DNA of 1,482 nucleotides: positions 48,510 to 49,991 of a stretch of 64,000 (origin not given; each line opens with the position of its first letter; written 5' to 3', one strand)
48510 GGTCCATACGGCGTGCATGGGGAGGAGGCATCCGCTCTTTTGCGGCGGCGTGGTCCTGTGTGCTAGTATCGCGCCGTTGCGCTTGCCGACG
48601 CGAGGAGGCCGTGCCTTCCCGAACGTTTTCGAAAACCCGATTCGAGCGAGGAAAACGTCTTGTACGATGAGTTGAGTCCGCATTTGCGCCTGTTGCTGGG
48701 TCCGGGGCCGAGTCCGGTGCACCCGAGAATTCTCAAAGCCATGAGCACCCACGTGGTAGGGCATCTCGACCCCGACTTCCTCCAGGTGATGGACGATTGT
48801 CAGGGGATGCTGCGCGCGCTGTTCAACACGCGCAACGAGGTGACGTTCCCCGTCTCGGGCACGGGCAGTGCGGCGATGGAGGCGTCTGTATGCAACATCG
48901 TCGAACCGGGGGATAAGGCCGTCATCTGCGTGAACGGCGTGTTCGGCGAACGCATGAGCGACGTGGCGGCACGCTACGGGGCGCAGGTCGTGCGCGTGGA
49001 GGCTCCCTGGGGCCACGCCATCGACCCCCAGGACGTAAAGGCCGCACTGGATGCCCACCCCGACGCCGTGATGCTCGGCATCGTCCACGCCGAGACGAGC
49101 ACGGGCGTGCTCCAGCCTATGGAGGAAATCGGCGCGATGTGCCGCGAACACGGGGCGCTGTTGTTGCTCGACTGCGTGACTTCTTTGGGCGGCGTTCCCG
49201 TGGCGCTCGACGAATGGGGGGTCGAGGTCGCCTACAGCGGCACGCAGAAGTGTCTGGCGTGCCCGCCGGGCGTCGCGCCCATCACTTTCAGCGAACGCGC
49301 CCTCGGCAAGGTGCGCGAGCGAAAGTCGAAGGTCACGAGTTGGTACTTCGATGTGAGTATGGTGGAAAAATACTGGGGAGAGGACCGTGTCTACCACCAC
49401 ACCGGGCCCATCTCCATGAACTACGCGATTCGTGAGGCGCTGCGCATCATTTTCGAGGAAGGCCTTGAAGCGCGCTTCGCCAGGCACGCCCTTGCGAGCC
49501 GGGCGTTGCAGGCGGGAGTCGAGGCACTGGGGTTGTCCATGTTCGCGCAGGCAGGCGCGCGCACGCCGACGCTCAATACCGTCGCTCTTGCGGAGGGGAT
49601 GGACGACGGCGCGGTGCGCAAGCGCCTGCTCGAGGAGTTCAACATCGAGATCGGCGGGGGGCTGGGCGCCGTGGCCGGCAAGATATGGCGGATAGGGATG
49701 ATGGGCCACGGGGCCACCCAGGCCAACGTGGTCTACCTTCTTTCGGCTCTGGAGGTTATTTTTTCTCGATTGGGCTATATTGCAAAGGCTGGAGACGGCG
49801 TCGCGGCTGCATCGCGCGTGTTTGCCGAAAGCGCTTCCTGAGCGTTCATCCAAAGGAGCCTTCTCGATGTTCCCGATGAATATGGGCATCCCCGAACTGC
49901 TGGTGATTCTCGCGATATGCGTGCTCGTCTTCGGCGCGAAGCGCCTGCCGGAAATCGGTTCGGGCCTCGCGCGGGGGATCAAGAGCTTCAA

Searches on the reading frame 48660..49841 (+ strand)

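Call 30: search_protein_families(library=pfam, proteins=[window:48660-49841:+], max_evalue=0.00001)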
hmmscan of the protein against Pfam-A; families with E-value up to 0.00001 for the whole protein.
window:48660-49841:+ (393 aa): 1 family
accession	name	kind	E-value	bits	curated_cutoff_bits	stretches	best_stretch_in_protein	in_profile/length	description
PF00266.25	Aminotran_5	-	1.1e-27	97.4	21.5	1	32-337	33-341/371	Aminotransferase class-V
